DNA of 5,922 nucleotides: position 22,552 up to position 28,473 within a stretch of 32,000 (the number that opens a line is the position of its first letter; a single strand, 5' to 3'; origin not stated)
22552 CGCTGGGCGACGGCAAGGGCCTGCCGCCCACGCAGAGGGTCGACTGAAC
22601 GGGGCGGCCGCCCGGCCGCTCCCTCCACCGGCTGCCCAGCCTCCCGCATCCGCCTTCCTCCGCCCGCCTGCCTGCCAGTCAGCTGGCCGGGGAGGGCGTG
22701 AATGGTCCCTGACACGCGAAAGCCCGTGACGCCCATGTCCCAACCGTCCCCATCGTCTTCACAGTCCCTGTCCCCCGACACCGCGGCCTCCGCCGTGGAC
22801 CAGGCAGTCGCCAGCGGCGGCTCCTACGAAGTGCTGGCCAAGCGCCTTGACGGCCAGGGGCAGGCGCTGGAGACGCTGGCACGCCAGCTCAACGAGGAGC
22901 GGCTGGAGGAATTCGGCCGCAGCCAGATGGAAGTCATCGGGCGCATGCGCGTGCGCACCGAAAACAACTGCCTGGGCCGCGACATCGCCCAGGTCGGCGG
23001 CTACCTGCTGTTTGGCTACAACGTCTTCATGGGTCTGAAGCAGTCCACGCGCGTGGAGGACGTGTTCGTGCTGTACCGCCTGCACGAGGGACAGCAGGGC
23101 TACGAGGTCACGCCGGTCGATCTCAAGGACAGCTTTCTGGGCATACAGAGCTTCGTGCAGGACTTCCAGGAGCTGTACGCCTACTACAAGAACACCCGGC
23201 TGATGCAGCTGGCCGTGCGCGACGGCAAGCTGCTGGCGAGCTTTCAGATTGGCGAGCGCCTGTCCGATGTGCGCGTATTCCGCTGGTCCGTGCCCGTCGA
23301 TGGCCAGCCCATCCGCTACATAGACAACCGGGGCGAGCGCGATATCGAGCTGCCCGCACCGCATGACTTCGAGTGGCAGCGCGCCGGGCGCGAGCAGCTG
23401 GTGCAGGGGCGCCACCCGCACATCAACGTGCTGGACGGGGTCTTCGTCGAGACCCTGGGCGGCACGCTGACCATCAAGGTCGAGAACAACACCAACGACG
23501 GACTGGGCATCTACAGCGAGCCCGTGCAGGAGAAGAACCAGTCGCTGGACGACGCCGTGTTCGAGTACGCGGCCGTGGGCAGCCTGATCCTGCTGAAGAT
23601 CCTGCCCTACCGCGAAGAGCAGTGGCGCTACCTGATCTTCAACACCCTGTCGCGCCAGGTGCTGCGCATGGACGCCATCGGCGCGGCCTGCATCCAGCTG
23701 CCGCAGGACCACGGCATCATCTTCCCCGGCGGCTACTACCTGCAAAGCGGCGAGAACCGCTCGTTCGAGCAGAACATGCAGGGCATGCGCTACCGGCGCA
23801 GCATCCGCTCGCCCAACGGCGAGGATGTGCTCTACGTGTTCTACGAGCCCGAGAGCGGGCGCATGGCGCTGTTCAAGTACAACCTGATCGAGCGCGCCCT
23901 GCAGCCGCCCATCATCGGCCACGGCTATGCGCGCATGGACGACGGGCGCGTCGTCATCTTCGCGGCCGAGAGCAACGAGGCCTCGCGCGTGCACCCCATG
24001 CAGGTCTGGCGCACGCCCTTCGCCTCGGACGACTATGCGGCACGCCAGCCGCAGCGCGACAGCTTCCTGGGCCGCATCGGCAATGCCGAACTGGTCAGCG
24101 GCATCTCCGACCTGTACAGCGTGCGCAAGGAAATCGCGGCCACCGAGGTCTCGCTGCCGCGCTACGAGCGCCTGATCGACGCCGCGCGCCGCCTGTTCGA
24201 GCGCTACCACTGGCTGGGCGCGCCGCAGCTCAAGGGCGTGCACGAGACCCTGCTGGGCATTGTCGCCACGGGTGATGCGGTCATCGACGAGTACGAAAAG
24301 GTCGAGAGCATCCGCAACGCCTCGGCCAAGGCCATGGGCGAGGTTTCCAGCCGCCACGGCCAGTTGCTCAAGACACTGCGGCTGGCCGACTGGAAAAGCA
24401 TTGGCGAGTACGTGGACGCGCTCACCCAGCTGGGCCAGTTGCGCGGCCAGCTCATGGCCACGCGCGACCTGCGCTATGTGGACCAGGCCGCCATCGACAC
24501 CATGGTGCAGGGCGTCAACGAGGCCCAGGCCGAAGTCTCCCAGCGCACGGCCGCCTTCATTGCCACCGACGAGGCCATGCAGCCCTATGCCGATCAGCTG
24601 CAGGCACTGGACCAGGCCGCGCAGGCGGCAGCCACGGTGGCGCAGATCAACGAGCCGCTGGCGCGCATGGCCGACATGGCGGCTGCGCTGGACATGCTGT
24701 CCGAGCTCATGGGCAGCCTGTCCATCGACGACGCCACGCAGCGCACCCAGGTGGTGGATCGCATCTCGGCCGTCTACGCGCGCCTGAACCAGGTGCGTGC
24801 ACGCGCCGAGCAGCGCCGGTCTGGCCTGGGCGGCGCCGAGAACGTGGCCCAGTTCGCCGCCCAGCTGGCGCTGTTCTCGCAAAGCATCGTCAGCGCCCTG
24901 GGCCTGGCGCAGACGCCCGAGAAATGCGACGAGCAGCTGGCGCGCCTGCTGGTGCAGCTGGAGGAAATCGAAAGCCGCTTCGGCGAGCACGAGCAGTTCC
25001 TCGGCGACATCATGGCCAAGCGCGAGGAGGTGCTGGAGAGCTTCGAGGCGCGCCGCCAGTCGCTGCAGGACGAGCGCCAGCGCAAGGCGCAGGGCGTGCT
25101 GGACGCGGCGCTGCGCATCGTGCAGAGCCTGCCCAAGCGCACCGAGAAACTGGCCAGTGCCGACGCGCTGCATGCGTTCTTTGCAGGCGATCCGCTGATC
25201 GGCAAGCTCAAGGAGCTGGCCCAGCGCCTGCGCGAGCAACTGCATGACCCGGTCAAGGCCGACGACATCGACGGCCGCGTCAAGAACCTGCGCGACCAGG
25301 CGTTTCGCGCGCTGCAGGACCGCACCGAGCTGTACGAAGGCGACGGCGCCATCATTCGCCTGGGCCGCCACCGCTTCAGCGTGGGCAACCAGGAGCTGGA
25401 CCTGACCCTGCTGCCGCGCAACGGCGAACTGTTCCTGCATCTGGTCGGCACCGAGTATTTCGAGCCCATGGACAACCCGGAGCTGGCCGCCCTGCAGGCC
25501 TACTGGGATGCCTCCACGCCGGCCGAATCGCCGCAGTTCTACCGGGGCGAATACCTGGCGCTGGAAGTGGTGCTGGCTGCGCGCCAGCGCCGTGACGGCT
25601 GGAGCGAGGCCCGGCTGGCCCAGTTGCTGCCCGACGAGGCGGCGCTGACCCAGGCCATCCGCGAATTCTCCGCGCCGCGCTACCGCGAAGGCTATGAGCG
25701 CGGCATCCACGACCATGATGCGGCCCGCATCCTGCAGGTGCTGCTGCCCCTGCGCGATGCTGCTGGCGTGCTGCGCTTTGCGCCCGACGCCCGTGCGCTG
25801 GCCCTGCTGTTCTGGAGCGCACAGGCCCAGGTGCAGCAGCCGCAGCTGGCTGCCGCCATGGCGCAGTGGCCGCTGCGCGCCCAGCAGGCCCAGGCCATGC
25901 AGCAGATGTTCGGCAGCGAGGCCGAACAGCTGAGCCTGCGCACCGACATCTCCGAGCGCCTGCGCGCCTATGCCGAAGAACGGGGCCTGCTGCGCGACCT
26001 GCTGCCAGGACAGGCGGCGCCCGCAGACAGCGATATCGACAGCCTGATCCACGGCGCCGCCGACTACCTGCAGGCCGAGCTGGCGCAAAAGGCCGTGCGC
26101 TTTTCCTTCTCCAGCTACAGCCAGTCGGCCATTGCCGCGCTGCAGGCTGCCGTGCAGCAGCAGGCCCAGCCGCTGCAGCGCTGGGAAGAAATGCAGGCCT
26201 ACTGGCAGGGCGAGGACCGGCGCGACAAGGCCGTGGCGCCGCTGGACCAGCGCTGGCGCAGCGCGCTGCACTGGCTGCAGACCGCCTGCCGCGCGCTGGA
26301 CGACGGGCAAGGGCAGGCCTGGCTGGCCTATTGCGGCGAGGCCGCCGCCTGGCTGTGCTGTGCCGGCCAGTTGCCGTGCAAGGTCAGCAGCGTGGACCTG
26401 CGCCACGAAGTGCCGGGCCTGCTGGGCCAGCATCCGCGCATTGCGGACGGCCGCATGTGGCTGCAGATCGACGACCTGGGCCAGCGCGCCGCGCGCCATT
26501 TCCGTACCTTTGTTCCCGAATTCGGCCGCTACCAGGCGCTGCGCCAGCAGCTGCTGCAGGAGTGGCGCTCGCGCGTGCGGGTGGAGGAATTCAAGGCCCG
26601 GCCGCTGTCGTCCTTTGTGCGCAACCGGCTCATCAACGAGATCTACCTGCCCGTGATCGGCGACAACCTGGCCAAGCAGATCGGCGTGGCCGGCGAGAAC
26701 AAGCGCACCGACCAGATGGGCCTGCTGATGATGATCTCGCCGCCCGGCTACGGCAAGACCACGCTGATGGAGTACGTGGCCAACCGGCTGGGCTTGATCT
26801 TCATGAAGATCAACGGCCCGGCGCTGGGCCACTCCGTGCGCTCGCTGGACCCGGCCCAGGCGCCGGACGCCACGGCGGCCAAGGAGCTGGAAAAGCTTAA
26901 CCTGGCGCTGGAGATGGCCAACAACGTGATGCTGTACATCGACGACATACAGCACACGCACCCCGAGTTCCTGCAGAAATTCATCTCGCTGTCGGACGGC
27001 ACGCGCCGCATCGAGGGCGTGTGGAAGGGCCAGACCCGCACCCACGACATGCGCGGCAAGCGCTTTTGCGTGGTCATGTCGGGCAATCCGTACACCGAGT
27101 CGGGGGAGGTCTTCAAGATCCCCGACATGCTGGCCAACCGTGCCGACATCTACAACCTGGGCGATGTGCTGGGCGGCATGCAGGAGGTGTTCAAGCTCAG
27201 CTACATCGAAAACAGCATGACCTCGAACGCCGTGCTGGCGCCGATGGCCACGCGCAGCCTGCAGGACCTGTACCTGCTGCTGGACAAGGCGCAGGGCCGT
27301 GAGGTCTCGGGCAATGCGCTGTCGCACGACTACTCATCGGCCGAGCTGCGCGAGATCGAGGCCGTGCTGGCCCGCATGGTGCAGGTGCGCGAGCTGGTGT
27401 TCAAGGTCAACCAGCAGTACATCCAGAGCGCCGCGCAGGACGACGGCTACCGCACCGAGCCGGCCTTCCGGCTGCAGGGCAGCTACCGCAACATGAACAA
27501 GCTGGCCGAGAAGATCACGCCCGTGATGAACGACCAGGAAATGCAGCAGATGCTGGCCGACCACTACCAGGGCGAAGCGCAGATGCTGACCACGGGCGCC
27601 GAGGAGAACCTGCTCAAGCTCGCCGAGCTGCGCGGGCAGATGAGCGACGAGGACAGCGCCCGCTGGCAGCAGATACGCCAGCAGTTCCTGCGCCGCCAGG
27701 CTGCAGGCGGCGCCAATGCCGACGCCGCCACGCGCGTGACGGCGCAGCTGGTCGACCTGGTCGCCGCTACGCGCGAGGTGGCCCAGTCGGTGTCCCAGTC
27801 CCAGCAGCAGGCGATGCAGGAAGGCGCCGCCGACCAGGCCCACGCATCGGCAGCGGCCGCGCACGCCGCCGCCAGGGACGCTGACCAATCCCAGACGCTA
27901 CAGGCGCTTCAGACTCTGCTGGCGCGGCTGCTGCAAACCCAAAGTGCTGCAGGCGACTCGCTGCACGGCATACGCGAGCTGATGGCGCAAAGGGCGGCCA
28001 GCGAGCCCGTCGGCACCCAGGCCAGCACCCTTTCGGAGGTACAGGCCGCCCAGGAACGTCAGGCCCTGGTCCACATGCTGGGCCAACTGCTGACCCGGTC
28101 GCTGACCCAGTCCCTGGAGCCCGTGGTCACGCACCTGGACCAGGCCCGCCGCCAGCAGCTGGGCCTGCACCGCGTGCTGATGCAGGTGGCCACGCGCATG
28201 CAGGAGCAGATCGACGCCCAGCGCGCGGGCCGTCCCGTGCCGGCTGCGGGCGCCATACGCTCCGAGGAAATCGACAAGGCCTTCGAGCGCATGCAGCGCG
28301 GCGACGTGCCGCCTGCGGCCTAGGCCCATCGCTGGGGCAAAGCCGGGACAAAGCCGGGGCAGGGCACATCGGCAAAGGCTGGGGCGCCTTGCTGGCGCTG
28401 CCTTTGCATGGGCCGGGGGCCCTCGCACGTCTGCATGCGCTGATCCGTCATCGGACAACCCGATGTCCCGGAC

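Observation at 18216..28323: Five co-oriented genes (YjfI-like, PspA/IM30, YqiJ/NfeD-like, flotillin, 1873-aa AAA+) as one candidate membrane-remodelling machine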

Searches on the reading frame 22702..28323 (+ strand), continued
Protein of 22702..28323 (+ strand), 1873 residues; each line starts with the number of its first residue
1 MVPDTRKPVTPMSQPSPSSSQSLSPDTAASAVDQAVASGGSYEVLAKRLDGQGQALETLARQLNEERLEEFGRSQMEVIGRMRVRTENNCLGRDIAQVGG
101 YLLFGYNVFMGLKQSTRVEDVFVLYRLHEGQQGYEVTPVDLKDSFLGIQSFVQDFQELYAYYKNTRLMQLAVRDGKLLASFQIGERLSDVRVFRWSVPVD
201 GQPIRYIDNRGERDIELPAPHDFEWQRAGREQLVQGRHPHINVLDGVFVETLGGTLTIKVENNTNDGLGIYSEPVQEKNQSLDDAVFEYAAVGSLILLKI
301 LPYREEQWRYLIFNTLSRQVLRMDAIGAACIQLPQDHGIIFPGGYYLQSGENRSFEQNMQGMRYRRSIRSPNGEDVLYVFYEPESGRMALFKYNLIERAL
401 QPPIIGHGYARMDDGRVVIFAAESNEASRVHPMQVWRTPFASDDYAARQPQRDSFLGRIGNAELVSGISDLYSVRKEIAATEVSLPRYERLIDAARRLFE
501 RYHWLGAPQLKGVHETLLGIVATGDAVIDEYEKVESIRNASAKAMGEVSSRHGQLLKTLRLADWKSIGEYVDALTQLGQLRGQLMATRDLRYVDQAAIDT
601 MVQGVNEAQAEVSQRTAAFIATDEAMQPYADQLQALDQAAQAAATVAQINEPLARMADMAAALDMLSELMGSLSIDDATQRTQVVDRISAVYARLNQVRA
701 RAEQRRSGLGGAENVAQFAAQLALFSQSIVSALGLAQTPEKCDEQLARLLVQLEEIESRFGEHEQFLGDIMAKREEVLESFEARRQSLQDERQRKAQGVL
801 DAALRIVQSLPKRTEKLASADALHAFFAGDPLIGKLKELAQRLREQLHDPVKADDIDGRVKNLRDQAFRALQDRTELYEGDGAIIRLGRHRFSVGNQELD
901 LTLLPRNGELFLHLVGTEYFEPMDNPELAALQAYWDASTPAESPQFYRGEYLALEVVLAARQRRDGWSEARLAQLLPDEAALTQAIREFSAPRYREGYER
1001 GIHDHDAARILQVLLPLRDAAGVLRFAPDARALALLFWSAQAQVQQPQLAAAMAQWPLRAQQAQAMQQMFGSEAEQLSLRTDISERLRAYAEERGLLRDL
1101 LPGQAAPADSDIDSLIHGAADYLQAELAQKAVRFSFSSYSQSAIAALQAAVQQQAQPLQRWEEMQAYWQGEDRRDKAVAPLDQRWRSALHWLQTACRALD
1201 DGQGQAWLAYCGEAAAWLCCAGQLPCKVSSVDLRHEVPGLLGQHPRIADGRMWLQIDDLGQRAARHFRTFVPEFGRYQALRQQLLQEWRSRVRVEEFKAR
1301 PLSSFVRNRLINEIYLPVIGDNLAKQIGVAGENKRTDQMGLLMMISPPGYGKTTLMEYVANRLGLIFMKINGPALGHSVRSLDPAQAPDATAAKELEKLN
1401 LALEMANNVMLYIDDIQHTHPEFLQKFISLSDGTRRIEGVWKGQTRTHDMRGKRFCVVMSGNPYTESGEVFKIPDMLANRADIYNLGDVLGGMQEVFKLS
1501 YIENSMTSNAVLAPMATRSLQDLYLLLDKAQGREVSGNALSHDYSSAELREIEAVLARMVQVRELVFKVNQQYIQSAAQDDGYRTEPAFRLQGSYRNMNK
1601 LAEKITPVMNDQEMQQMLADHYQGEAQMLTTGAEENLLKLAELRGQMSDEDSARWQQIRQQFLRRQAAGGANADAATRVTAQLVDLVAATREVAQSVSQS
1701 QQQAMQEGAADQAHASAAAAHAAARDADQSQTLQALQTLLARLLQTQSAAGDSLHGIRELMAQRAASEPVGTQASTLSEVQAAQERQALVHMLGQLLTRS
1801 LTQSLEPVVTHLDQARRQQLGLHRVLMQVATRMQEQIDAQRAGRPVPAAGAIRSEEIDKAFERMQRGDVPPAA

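Call 60: find_related_loci(query=A4, collection=genome_contigs, flank=10000)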
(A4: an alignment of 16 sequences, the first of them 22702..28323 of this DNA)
Query A4 (1873 aa) in genome_contigs; peptide patterns used: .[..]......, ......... (x = any residue, [..] = any of these).
600 stretches matched a pattern (row limit reached: there are more); 585 encode a relative of the query (tblastn E <= 1e-3); the best 80 are kept; 80 distinct loci.
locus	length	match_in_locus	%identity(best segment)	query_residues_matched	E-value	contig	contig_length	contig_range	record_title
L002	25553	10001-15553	77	6-1870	0e+0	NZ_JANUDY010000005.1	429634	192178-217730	Comamonas sp. BIGb0152 Ga0480597_05, whole genome shotgun sequence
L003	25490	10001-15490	77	16-1867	0e+0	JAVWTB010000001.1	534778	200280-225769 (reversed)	MAG: Comamonas sp. isolate CGS3Y3-bin4 NODE_5_length_534778_cov_33.715527, whole genome shotgun sequence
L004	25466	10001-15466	74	7-1869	0e+0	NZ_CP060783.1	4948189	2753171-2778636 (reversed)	Diaphorobacter aerolatus strain KACC 16536 chromosome, complete genome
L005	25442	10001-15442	60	11-1868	0e+0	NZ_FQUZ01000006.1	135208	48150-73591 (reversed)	Lampropedia hyalina DSM 16112, whole genome shotgun sequence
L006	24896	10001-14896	61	32-1695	0e+0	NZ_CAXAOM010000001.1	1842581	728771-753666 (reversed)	Pseudomonas sp. EA_35y_Pfl2_R111 isolate PseudoSSchier:R111 EA_35y_Pfl2_R111_NODE_1_length-1, whole genome shotgun seque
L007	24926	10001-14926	60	31-1707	0e+0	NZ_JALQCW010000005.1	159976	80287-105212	Pseudomonas morbosilactucae strain MAFF 302030 302030_contig_5, whole genome shotgun sequence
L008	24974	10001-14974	60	13-1696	0e+0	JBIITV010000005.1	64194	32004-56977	MAG: Lysobacteraceae bacterium isolate ME2004-08-06_3300043437_group2_bin106 Rohwer_bin2503_scaffold_223_c1, whole genom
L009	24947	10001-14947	61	16-1702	0e+0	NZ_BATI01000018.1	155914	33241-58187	Aquipseudomonas alcaligenes NBRC 14159, whole genome shotgun sequence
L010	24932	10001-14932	60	18-1695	0e+0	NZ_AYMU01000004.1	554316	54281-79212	Pseudomonas sp. PH1b Contig4, whole genome shotgun sequence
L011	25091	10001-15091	59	28-1752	0e+0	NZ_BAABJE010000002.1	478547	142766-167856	Lysobacter hankyongensis strain JCM 18204 sequence02, whole genome shotgun sequence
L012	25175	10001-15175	60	8-1752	0e+0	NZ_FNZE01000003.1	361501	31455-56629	Pseudomonas linyingensis strain LMG 25967, whole genome shotgun sequence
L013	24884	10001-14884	58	32-1691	0e+0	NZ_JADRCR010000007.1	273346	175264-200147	Limnobaculum allomyrinae strain BWR-B9 contig7, whole genome shotgun sequence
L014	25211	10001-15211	59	14-1767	0e+0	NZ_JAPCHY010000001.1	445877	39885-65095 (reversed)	Xanthomonas chitinilytica strain H13-6 H13.6_ctg01, whole genome shotgun sequence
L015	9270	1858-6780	56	32-1694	0e+0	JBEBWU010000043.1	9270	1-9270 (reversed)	MAG: Entomomonas sp. isolate T2.bin.3 NODE_27757_length_9270_cov_4.034400, whole genome shotgun sequence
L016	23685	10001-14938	60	10-1689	0e+0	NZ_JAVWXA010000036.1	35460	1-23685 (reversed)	MAG: Stenotrophomonas sp. isolate CGS5Y1-bin24 NODE_1062_length_35460_cov_8.444033, whole genome shotgun sequence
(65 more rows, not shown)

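Call 85: search_solved_structures(query=A4, max_evalue=0.01, show_alignments=2)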
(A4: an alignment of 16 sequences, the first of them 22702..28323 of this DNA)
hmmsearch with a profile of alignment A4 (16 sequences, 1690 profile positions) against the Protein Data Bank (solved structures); distinct sequences matched with E-value up to 0.01: 11.
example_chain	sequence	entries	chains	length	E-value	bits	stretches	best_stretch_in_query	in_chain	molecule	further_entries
9bji_A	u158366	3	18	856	0.0021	18.6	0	1283-1315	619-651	Nuclear valosin-containing protein-like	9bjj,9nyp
1ixr_C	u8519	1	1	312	0.0052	17.3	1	1281-1316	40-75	RuvB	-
1ixs_B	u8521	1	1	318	0.0053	17.3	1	1281-1316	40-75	RuvB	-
8efv_D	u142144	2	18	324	0.0055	17.2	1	1281-1316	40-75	Holliday junction ATP-dependent DNA helicase RuvB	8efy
1hqc_A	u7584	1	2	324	0.0055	17.2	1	1281-1316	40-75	RUVB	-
9dx3_A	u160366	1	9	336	0.0055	17.2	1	1274-1315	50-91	Holliday junction branch migration complex subunit RuvB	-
9dx4_A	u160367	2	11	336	0.0056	17.2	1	1274-1315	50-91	Holliday junction branch migration complex subunit RuvB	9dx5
7wub_C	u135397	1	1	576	0.0074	16.8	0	1281-1316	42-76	Transitional endoplasmic reticulum ATPase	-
7wub_D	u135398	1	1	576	0.0075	16.8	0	1281-1316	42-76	Transitional endoplasmic reticulum ATPase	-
1ez3_A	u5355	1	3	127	0.0086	16.6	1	566-679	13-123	SYNTAXIN-1A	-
6mck_A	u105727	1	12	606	0.0088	16.5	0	1281-1316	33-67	Transitional endoplasmic reticulum ATPase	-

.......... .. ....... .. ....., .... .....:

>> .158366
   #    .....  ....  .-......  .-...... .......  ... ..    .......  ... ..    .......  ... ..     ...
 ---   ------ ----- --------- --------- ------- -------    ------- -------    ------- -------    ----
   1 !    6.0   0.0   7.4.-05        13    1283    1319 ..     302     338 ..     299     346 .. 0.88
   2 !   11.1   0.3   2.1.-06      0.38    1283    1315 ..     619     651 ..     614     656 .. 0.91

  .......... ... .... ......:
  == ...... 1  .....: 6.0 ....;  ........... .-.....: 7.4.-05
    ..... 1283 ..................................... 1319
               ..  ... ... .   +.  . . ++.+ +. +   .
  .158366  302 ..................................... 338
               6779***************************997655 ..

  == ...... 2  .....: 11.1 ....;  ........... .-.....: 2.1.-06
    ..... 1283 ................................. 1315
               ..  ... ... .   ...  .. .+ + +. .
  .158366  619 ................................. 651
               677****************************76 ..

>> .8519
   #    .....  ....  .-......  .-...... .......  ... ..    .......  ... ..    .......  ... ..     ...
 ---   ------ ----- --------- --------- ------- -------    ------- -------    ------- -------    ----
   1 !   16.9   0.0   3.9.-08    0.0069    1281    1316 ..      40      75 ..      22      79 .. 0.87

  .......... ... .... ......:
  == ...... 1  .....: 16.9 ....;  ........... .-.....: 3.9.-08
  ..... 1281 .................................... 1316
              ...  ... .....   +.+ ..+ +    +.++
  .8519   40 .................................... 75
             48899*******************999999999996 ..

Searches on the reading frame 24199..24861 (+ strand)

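Call 111: search_protein_families(library=pfam, proteins=[window:24199-24861:+], max_evalue=1)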
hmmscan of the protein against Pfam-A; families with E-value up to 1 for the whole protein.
window:24199-24861:+ (221 aa): 6 families
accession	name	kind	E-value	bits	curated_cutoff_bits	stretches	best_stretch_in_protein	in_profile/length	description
PF25472.1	DUF7902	-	6.9e-30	103.5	26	1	125-208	1-84/85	Domain of unknown function (DUF7902)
PF14747.11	DUF4473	-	0.0032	18.4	25.9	0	20-73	23-76/78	Domain of unknown function (DUF4473)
PF24615.2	Spectrin_Anc-1_2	-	0.04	14.6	28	1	118-207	7-101/105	Nuclear anchorage protein 1, spectrin repeat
PF21408.2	MTR4-like_stalk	-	0.05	14.3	24.2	0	60-87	34-61/64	Exosome RNA helicase MTR4-like, stalk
PF10792.14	DUF2605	-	0.35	11.4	25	1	84-128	27-71/96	Protein of unknown function (DUF2605)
PF14039.11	YusW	-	0.75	10.7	27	0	162-190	43-71/92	YusW-like protein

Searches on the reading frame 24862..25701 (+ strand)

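Call 111: search_protein_families(library=pfam, proteins=[window:24862-25701:+], max_evalue=1)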
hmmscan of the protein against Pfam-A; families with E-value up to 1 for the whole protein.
window:24862-25701:+ (280 aa): 2 families
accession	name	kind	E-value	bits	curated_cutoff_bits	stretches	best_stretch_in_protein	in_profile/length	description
PF00435.27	Spectrin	-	0.18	12.8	29.9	0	32-76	32-75/105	Spectrin repeat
PF03902.18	Gal4_dimer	-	0.97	10.1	22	0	33-50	5-22/54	Gal4-like dimerisation domain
